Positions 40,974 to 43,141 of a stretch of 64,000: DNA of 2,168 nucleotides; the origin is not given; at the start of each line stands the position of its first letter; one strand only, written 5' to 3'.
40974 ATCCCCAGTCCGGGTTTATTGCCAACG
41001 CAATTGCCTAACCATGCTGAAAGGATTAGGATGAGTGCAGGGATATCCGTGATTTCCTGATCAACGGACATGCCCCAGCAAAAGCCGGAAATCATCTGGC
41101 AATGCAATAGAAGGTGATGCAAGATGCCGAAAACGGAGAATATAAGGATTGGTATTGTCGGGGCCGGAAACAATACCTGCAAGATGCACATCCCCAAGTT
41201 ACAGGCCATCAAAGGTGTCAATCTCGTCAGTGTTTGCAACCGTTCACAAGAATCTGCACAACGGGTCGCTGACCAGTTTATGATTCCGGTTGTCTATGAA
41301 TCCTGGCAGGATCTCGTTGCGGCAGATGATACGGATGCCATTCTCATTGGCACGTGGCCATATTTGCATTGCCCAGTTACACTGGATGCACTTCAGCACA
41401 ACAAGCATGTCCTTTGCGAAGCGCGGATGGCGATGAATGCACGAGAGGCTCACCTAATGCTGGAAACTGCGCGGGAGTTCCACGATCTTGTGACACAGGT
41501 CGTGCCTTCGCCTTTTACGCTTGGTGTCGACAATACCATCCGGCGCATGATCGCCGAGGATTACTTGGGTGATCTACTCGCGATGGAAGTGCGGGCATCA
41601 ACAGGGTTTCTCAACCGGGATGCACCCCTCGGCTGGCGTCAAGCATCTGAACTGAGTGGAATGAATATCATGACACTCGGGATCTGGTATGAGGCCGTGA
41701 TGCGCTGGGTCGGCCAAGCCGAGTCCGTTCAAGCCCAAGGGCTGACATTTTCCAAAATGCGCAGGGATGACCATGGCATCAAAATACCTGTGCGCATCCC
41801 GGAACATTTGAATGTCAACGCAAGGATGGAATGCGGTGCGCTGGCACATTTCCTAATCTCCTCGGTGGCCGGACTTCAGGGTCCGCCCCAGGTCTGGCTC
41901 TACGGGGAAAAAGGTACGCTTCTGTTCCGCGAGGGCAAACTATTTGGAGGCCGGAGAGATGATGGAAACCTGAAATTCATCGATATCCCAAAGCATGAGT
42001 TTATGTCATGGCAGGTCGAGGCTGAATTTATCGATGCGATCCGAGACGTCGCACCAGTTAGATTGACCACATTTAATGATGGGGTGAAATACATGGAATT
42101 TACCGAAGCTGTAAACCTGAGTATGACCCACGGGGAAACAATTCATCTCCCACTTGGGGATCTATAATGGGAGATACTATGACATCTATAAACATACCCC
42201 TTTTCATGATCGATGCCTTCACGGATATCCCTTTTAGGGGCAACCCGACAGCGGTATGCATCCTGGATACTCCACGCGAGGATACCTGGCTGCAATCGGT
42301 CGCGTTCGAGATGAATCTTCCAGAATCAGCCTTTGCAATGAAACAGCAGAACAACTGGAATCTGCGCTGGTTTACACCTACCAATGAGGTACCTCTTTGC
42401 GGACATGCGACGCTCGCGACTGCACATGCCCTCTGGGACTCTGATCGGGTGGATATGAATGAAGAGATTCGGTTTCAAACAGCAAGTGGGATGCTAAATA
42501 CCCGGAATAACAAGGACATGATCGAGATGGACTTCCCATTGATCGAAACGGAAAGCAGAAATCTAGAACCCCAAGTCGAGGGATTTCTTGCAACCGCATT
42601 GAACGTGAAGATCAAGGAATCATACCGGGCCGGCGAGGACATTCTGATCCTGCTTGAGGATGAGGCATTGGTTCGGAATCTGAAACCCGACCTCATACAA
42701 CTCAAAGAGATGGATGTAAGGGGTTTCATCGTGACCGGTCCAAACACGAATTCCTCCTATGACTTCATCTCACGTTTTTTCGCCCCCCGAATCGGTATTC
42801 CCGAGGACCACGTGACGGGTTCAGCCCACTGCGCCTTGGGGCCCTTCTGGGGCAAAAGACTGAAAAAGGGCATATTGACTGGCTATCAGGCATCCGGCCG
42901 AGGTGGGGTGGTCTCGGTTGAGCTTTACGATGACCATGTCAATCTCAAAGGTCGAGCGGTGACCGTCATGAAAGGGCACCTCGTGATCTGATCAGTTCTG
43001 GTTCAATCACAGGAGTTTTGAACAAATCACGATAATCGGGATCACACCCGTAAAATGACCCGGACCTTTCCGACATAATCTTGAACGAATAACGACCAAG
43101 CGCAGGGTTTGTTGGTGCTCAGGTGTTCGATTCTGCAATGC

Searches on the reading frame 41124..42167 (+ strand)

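Call 72: search_protein_families(library=pfam, proteins=[window:41124-42167:+], max_evalue=0.001)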
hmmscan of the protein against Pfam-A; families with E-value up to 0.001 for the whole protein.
window:41124-42167:+ (347 aa): 4 families
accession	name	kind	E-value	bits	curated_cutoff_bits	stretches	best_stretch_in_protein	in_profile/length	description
PF01408.29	GFO_IDH_MocA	-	9.3e-23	81.6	24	1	7-123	1-116/120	Oxidoreductase family, NAD-binding Rossmann fold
PF22725.1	GFO_IDH_MocA_C3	-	1.2e-12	48.3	27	1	138-266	3-123/124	GFO/IDH/MocA C-terminal domain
PF02894.22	GFO_IDH_MocA_C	-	5.4e-05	23.5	22.9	1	140-288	1-151/218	Oxidoreductase family, C-terminal alpha/beta domain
PF01488.26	Shikimate_DH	-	0.00019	22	24.3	1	4-75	10-81/138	Shikimate / quinate 5-dehydrogenase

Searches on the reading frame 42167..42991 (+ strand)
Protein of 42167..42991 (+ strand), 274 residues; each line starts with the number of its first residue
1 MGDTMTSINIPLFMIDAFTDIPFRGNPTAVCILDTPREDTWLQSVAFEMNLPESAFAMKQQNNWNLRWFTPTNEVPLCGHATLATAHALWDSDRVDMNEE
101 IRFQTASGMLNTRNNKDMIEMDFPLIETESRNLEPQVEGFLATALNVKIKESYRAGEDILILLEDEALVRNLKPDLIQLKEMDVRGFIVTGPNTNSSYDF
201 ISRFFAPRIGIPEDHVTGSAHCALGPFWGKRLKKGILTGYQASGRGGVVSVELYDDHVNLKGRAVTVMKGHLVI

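Call 72: search_protein_families(library=pfam, proteins=[window:42167-42991:+], max_evalue=0.001)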
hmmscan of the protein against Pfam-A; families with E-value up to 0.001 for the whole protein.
window:42167-42991:+ (274 aa): 1 family
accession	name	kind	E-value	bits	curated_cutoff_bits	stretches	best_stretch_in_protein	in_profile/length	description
PF02567.21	PhzC-PhzF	-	5.4e-66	223.4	27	1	15-270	1-281/281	Phenazine biosynthesis-like protein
